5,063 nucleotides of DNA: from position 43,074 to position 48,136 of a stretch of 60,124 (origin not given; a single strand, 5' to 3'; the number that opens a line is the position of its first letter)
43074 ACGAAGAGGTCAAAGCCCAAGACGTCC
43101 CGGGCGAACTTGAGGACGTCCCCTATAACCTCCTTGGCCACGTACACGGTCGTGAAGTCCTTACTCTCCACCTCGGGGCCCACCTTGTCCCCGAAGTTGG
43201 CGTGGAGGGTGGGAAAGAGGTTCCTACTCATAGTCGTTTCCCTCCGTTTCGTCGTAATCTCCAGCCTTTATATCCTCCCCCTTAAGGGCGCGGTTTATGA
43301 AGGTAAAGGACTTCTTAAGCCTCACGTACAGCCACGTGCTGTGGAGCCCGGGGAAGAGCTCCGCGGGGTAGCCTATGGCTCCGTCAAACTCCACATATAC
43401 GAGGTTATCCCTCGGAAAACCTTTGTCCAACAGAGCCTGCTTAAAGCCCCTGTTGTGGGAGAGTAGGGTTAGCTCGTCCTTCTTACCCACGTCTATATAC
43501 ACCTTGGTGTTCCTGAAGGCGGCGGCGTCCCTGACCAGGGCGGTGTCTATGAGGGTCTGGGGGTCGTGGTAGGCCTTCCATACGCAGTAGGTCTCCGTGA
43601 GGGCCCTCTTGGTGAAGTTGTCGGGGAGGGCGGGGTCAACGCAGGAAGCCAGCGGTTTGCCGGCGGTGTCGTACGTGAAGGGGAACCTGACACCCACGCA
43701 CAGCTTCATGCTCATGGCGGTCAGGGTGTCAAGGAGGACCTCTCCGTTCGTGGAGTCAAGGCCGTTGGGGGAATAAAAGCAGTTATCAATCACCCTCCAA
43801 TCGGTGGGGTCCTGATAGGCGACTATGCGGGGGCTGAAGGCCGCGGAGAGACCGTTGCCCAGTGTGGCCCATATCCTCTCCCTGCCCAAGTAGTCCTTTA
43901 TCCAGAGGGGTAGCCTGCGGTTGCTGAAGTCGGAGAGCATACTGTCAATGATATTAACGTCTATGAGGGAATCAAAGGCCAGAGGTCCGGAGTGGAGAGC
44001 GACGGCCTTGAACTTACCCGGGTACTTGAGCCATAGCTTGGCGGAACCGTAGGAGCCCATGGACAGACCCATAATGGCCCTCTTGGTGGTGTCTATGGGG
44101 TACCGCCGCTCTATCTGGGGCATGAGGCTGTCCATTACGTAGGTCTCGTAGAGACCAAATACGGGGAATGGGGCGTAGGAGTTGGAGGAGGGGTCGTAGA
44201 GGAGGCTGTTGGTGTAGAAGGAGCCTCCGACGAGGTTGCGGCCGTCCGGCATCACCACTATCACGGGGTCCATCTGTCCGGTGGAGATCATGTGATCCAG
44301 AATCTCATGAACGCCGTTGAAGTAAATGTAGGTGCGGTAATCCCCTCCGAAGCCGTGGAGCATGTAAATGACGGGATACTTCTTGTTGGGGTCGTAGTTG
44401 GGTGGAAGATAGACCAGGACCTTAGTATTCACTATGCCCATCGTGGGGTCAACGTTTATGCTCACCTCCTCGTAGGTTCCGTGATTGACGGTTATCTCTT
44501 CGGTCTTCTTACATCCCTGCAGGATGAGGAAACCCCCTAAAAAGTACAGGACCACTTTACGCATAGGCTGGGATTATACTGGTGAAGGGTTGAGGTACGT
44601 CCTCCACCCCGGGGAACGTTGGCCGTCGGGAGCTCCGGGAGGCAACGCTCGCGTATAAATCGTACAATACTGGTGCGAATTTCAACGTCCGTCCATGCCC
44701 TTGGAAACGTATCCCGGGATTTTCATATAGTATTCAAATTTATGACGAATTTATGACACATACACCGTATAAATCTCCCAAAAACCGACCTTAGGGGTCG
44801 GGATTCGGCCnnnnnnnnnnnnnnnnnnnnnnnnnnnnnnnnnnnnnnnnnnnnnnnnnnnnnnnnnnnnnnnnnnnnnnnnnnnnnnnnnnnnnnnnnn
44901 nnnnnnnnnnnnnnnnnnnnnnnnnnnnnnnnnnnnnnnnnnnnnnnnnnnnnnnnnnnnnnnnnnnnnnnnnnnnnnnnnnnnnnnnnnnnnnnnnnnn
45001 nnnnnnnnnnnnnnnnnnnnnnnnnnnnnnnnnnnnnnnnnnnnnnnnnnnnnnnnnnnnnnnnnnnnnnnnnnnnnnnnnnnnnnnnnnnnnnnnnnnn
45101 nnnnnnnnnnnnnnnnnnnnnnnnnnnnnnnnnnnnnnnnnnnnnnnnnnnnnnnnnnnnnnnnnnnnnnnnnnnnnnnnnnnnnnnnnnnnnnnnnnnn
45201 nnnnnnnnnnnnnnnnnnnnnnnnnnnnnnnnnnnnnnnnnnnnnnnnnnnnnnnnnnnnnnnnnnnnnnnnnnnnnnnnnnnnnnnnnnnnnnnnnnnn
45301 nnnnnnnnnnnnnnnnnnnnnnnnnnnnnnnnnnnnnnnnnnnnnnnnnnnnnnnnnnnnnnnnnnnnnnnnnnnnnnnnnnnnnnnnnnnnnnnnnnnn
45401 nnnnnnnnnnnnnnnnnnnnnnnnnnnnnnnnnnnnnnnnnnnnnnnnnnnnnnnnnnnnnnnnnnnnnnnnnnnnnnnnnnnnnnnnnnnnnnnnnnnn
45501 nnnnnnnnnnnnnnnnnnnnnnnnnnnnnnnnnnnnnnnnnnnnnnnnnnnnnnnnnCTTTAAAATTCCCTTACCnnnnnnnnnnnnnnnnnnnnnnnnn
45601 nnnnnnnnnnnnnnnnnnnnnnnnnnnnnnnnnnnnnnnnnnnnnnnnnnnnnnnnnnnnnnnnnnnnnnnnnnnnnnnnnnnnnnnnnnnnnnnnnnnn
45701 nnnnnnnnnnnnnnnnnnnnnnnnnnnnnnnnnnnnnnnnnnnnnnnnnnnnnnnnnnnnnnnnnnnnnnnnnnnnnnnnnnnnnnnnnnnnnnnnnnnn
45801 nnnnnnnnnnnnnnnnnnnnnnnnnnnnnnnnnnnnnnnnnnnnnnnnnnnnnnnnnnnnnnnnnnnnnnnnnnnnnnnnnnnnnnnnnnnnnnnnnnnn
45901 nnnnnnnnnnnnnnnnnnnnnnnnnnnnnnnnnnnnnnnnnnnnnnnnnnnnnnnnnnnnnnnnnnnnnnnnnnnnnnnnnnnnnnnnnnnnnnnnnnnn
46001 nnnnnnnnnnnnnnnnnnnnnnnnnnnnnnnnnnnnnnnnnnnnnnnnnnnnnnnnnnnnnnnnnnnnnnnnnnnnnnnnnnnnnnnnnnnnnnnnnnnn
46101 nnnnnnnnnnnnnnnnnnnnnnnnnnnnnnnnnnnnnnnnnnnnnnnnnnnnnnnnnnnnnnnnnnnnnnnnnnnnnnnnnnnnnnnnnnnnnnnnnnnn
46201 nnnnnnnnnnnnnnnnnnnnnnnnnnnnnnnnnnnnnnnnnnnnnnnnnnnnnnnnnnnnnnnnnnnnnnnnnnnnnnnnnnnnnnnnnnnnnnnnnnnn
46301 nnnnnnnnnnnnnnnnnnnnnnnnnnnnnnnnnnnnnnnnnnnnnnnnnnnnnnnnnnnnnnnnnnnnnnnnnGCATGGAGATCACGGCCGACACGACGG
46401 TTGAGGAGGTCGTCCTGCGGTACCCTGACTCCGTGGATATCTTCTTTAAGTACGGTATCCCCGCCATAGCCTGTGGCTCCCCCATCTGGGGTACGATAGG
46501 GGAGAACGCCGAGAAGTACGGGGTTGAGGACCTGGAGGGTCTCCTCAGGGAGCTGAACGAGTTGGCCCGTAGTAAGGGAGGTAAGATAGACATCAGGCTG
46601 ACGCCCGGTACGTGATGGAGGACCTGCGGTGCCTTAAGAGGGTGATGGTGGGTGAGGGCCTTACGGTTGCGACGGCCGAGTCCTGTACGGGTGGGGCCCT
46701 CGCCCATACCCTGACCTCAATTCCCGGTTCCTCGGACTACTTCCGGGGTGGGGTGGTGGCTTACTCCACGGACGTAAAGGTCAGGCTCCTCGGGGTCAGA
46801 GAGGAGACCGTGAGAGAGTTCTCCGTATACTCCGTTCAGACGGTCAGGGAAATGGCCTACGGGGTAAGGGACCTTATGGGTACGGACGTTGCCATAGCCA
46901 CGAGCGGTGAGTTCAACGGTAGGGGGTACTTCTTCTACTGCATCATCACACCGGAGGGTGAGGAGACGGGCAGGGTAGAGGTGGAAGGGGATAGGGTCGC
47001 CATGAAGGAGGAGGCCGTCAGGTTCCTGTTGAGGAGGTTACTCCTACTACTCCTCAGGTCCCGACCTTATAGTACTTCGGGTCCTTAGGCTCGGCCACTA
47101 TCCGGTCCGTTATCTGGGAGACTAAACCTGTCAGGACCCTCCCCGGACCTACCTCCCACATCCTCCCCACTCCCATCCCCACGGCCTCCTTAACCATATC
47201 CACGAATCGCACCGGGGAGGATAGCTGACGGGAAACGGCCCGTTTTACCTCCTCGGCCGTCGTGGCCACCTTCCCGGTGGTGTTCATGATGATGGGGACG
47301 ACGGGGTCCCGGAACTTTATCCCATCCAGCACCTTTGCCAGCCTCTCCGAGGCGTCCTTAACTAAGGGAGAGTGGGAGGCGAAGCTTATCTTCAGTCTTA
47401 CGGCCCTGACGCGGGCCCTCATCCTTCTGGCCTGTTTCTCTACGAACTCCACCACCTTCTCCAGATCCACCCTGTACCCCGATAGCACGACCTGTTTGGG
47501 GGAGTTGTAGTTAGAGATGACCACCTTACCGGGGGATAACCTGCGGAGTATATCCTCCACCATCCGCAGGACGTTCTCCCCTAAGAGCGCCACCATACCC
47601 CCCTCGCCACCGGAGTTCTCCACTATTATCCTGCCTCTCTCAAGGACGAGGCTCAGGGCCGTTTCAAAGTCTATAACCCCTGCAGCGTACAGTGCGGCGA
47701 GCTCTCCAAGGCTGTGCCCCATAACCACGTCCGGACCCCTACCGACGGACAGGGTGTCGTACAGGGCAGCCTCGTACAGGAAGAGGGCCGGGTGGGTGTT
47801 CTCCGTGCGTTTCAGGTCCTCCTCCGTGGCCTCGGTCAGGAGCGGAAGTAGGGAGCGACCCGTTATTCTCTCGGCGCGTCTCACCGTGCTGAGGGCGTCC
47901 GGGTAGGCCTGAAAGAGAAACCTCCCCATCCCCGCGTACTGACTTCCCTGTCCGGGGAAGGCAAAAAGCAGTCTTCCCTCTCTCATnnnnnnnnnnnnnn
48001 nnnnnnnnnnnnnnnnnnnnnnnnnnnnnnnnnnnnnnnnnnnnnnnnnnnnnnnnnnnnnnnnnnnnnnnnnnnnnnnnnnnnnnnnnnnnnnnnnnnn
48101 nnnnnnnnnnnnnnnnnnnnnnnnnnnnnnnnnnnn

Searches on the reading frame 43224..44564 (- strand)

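Call 66: search_protein_families(library=pfam, proteins=[window:43224-44564:-], max_evalue=0.00001)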
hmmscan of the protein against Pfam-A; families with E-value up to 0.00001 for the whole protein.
window:43224-44564:- (446 aa): 1 family
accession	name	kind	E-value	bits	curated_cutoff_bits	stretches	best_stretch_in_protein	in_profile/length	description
PF00756.26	Esterase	-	6.5e-28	98.6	22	1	46-364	7-195/251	Putative esterase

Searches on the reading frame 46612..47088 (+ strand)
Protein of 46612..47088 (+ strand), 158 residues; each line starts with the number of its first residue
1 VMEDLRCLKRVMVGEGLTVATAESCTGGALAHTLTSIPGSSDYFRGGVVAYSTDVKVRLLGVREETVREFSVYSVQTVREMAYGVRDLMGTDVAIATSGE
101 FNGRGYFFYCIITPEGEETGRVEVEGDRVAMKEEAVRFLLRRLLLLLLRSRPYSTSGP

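Call 66: search_protein_families(library=pfam, proteins=[window:46612-47088:+], max_evalue=0.00001)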
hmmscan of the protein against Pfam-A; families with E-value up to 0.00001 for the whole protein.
window:46612-47088:+ (158 aa): 1 family
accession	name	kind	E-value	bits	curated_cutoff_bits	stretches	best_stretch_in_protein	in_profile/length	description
PF02464.23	CinA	-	9.3e-37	126.5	23.5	1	12-144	12-152/155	Competence-damaged protein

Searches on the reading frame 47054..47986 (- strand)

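Call 66: search_protein_families(library=pfam, proteins=[window:47054-47986:-], max_evalue=0.00001)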
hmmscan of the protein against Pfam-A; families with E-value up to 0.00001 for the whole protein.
window:47054-47986:- (310 aa): 1 family
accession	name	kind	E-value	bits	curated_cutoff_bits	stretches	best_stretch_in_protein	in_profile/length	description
PF00698.26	Acyl_transf_1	-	4.5e-45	154.9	32.7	1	8-286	2-272/319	Acyl transferase domain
